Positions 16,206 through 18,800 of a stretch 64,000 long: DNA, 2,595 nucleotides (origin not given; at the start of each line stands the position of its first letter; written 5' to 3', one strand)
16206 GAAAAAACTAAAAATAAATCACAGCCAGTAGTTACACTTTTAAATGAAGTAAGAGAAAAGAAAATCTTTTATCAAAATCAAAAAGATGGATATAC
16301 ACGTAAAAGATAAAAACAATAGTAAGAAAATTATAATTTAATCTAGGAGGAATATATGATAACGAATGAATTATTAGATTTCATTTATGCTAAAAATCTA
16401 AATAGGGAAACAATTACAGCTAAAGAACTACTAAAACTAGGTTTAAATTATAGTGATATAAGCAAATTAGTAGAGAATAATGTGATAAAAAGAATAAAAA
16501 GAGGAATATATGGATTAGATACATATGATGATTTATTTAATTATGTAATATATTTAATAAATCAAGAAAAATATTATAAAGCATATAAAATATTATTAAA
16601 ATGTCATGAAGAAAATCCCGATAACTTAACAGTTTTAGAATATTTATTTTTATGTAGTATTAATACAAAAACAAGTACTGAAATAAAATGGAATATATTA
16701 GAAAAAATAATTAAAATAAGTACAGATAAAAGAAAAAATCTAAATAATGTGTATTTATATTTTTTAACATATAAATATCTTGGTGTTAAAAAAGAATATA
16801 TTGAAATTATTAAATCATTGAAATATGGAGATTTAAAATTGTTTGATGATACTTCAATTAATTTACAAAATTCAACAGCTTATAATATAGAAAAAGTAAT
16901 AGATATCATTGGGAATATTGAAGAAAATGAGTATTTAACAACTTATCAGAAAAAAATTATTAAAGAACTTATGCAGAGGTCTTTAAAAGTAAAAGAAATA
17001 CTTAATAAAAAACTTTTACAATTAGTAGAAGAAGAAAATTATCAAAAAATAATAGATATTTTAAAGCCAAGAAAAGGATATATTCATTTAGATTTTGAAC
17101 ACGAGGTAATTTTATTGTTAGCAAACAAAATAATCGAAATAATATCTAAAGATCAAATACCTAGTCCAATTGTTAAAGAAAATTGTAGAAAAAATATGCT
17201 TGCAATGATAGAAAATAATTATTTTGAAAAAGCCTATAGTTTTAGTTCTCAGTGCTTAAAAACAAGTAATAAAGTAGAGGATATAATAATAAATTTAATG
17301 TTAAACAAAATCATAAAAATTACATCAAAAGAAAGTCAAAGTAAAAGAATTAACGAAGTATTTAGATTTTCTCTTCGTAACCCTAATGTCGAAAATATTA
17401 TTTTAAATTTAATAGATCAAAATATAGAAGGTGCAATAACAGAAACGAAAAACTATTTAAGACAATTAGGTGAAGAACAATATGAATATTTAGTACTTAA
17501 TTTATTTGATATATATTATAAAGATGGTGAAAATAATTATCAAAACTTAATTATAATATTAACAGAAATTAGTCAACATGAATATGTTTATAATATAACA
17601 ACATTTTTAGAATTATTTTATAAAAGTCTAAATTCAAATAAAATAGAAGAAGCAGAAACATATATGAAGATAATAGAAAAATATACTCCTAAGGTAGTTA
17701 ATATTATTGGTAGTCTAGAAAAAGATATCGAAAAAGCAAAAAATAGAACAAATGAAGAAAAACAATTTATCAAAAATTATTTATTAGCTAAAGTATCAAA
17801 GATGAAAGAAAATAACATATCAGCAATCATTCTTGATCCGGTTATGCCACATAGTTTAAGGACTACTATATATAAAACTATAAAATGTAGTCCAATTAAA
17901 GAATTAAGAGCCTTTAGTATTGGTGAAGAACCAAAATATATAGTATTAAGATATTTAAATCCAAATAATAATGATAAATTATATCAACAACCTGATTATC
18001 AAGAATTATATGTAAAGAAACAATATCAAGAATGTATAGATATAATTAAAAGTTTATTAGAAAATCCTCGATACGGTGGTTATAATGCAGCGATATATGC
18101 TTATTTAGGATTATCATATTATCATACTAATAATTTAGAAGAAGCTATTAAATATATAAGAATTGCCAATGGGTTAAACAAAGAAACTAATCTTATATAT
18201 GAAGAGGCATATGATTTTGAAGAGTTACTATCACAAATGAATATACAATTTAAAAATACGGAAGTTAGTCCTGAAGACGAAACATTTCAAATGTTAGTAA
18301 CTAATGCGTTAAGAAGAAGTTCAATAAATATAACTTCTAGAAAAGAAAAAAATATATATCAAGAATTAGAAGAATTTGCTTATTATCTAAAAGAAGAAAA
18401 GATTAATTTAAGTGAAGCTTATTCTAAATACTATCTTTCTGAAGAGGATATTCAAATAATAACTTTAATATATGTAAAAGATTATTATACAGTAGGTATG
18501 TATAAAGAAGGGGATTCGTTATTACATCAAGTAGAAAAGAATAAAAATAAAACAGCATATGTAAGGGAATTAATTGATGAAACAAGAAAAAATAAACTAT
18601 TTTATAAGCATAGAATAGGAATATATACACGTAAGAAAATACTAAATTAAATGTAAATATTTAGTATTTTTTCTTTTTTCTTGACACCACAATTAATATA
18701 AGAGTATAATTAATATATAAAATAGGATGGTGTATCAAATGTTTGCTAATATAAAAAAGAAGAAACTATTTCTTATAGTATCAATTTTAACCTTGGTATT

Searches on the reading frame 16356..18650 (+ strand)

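Call 31: search_protein_families(library=pfam, proteins=[window:16356-18650:+], max_evalue=0.001)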
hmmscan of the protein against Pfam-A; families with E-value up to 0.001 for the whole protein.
window:16356-18650:+ (764 aa): 1 family
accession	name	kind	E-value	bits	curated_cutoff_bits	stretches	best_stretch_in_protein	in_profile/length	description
PF13338.12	AbiEi_4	-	1.8e-05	25.1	25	1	19-53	13-47/49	Transcriptional regulator, AbiEi antitoxin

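Call 51: search_protein_families(library=padloc, proteins=[window:16356-18650:+], max_evalue=0.001)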
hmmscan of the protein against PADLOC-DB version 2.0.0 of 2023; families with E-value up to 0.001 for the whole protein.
window:16356-18650:+ (764 aa): 2 families
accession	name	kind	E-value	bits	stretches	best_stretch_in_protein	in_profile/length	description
PDLC02225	AbiEi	-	2e-06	25.7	1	16-60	17-60/198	AbiEi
PDLC02265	AbiEi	-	0.00014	19.7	1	17-56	14-53/198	AbiEi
